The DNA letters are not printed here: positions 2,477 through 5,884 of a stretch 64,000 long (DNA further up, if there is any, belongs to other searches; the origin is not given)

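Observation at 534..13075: ABC-type operon with two full permease pairs, one giant SBP, no ATPase, and two large non-transporter genes wedged between the permease pairs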

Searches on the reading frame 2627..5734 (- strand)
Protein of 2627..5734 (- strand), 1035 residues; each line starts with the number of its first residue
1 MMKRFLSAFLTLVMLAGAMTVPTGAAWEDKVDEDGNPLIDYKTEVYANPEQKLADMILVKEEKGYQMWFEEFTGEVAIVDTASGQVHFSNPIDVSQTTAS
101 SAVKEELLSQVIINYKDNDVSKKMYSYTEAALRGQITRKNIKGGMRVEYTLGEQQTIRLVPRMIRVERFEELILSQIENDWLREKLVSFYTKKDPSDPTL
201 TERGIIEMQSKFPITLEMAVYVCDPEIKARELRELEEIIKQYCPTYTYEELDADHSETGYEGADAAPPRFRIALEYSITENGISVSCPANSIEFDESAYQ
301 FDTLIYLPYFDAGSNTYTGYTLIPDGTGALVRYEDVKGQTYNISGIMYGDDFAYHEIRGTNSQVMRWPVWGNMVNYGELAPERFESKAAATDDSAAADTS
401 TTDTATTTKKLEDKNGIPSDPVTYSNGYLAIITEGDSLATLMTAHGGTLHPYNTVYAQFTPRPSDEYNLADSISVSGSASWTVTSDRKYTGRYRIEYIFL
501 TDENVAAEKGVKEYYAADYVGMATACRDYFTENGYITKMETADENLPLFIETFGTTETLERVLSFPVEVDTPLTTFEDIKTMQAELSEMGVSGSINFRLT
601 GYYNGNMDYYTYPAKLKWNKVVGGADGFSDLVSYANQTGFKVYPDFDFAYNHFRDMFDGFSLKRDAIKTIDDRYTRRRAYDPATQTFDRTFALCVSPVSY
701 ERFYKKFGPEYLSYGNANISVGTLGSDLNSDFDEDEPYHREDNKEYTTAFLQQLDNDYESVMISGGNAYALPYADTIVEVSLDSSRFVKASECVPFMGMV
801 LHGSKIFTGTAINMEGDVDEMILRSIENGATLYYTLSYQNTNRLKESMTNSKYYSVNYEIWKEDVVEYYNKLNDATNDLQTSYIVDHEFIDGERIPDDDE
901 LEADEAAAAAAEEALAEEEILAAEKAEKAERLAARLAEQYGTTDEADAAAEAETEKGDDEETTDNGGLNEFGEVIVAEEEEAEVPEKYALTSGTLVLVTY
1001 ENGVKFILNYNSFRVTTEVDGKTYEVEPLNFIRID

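Call 4: search_protein_families(library=pfam, proteins=[window:2627-5734:-], max_evalue=0.01)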
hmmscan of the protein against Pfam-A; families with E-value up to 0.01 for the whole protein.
window:2627-5734:- (1035 aa): 1 family
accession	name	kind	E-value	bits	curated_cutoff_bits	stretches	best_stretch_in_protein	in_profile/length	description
PF18952.6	DUF5696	-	7.4e-132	441.4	25.6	2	426-891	134-577/612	Family of unknown function (DUF5696)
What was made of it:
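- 2627..5734 (-): DUF5696 protein, 1035 aa. It is a secreted or anchored, GH129-like protein: N-terminal beta-sandwich, (beta/alpha)8 barrel and C-terminal beta domain. Family-wide conserved acidic residues are E275, D325, D351, D731 and E827. Pfam DUF5696 7e-132 (call 4).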

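Call 9: search_protein_families(library=ncbifam, proteins=[window:2627-5734:-], max_evalue=0.01)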
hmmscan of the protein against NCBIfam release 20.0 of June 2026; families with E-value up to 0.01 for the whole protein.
window:2627-5734:- (1035 aa): 0 families

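Call 10: find_homologous_proteins(query=window:2627-5734:-, max_evalue=0.00001)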
Query window:2627-5734:- (1035 aa): 762 proteins with E <= 0.00001 among 8000 candidates; the best 120 are listed.
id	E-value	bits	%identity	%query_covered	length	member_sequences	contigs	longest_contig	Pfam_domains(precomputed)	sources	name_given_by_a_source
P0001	0.0e+0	2172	91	100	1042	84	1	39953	PF18952.7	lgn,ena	-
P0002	0.0e+0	2132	90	100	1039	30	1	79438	PF18952.7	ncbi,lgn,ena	-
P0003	0.0e+0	2102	88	100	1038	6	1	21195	PF18952.7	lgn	-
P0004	0.0e+0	1870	100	80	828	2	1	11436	PF18952.7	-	-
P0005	0.0e+0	1659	70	100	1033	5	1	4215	PF18952.7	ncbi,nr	ncbi:MAG: hypothetical protein IJ486_04270 [Firmicutes bacterium]|nr:hypothetical protein [Bacillota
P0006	0.0e+0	1656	71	100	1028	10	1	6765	PF18952.7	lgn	-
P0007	0.0e+0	1654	71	100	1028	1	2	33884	PF18952.7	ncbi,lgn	-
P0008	0.0e+0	1648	70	100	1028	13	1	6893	PF18952.7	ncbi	-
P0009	0.0e+0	1637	69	100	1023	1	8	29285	PF18952.7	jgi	-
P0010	0.0e+0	1635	69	100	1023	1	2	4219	PF18952.7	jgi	-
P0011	0.0e+0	1633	70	100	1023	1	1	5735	PF18952.7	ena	-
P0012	0.0e+0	1631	70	100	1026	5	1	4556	PF18952.7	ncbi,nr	ncbi:MAG: hypothetical protein J6S45_00120 [Firmicutes bacterium]|nr:hypothetical protein [Bacillota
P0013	0.0e+0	1630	70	100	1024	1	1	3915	PF18952.7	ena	-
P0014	0.0e+0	1628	70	100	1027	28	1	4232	PF18952.7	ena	-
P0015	0.0e+0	1626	70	100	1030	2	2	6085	PF18952.7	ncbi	-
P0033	0.0e+0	1408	61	100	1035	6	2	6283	PF18952.7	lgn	-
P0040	0.0e+0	1398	61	100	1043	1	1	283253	PF18952.7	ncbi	-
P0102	0.0e+0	1312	57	100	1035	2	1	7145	PF18952.7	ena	-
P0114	0.0e+0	1278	57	100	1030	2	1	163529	PF18952.7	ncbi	ncbi:MAG: DUF5696 domain-containing protein [Eubacteriales bacterium]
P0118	0.0e+0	1255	56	100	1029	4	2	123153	PF18952.7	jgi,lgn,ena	-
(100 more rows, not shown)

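Call 11: find_encoding_contigs(protein=P0040, flank=10000, max_places=2)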
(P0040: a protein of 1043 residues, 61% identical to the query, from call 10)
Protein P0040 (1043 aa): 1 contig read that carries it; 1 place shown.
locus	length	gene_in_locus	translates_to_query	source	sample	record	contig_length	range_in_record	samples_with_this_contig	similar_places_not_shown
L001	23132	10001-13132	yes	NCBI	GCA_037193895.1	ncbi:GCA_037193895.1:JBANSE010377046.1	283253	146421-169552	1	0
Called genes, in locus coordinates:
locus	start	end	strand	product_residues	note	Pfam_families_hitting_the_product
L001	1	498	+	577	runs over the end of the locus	-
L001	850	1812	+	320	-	PF00480:ROK, PF01869:BcrAD_BadFG (faint)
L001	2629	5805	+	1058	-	PF13416:SBP_bac_8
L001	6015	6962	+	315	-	PF00528:BPD_transp_1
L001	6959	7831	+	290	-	PF00528:BPD_transp_1 (weak)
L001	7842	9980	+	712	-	PF04893:Yip1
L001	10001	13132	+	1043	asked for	PF18952:DUF5696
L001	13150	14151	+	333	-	PF00528:BPD_transp_1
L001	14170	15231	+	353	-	PF00528:BPD_transp_1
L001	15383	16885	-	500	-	PF02386:TrkH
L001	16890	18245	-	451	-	PF02254:TrkA_N, PF02080:TrkA_C, PF02254:TrkA_N, PF02080:TrkA_C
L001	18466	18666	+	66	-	-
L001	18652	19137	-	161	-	PF00583:Acetyltransf_1, PF13508:Acetyltransf_7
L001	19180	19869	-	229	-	PF02517:Rce1-like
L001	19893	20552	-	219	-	PF02517:Rce1-like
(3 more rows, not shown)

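Call 12: find_encoding_contigs(protein=P0114, flank=10000, max_places=2)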
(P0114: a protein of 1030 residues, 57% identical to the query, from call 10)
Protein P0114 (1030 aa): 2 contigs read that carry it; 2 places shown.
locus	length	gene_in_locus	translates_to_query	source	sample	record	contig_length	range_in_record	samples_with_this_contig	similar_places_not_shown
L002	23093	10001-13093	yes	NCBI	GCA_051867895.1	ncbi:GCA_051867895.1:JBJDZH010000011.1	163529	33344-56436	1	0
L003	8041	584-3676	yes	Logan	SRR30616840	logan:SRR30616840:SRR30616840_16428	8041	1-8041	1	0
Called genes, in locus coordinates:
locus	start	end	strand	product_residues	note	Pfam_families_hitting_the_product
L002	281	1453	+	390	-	PF00266:Aminotran_5, PF00155:Aminotran_1_2 (faint)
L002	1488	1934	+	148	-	PF01592:NifU_N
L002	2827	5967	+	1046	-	PF25275:Golvesin_C (faint), PF01547:SBP_bac_1, PF13416:SBP_bac_8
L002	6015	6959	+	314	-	PF00528:BPD_transp_1 (faint)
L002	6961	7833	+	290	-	PF00528:BPD_transp_1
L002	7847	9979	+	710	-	PF01436:NHL (faint), PF07719:TPR_2 (faint), PF13432:TPR_16, PF04893:Yip1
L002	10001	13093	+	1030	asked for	PF18952:DUF5696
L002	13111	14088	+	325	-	PF00528:BPD_transp_1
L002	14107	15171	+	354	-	PF00528:BPD_transp_1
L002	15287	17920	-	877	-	PF01411:tRNA-synt_2c, PF07973:tRNA_SAD, PF02272:DHHA1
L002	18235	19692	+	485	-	PF22848:ASD1_dom, PF06964:Alpha-L-AF_C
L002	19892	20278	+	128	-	-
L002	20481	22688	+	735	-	PF14498:Glyco_hyd_65N_2, PF22124:Glyco_hydro_95_cat, PF21307:Glyco_hydro_95_C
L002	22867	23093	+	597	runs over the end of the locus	PF00664:ABC_membrane, PF00005:ABC_tran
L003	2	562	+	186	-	?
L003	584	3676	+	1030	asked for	PF18952:DUF5696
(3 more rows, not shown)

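Call 14: find_encoding_contigs(protein=P0118, flank=10000, max_places=3)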
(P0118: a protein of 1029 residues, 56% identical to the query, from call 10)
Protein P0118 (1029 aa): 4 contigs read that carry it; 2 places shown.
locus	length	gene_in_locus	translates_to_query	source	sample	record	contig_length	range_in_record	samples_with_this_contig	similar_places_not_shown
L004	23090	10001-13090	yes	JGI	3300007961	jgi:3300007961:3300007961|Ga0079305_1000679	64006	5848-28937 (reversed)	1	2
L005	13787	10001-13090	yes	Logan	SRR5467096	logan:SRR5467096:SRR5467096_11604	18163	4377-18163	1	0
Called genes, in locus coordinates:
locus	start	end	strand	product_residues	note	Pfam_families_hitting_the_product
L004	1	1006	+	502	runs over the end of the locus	PF12673:SipL (faint)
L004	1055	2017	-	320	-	PF00480:ROK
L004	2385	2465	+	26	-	-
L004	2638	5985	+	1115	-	PF01547:SBP_bac_1, PF13416:SBP_bac_8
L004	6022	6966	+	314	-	PF00528:BPD_transp_1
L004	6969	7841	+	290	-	PF00528:BPD_transp_1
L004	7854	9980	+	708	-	PF01436:NHL (faint), PF04893:Yip1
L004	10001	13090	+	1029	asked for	PF18952:DUF5696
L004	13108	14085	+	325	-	PF00528:BPD_transp_1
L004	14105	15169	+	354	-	PF00528:BPD_transp_1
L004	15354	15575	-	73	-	-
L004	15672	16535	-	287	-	PF00583:Acetyltransf_1, PF13673:Acetyltransf_10, PF13508:Acetyltransf_7, PF14542:Acetyltransf_CG (faint), PF08445:FR47 (faint), PF00583:Acetyltransf_1, PF13673:Acetyltransf_10, PF13508:Acetyltransf_7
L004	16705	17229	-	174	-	PF00583:Acetyltransf_1, PF13302:Acetyltransf_3, PF13527:Acetyltransf_9 (faint), PF13508:Acetyltransf_7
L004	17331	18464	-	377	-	PF05958:tRNA_U5-meth_tr, PF05175:MTS (weak), PF03602:Cons_hypoth95, PF06325:PrmA (weak), PF02475:TRM5-TYW2_MTfase (weak), PF09445:Methyltransf_15 (weak), PF13649:Methyltransf_25 (weak), PF13847:Methyltransf_31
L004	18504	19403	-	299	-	PF02698:DUF218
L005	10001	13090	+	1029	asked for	PF18952:DUF5696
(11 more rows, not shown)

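Call 18: search_solved_structures(query=A1, max_evalue=10, show_alignments=2)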
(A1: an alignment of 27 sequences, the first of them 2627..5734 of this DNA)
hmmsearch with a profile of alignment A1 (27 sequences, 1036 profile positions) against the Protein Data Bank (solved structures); distinct sequences matched with E-value up to 10: 3.
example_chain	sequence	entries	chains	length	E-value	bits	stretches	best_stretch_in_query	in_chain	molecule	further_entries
5wzn_A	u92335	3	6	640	0.17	13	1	515-639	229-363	Alpha-N-acetylgalactosaminidase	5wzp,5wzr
5wzq_A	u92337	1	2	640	0.31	12.2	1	515-635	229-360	Alpha-N-acetylgalactosaminidase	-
5di3_B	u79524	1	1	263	3.4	8.7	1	907-954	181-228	ADP-ribosylation factor-like protein 13B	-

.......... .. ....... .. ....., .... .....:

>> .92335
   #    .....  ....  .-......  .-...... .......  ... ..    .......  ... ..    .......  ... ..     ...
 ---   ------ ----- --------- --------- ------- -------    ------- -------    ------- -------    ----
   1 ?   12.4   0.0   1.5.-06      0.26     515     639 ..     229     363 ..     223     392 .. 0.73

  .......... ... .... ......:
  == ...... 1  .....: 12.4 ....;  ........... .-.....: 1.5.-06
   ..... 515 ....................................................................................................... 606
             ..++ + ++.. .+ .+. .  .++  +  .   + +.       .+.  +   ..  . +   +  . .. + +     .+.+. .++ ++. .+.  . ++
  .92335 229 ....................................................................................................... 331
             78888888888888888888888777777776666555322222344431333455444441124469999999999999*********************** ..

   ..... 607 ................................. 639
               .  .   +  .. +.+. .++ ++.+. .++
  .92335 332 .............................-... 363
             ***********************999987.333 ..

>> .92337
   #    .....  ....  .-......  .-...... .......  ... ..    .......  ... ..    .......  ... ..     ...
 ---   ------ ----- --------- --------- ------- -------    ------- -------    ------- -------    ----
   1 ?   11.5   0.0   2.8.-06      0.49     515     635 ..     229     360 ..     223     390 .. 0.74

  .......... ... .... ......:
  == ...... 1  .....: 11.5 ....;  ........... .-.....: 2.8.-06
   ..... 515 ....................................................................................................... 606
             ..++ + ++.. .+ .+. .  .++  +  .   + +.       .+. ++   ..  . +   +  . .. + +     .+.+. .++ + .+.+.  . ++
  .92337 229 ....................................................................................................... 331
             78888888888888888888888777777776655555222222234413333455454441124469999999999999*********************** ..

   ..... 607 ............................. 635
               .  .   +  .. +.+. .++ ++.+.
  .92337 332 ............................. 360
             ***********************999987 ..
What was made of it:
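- On Glycoside hydrolase family GH129: The narrower profile gave only E 0.17 (call 18).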
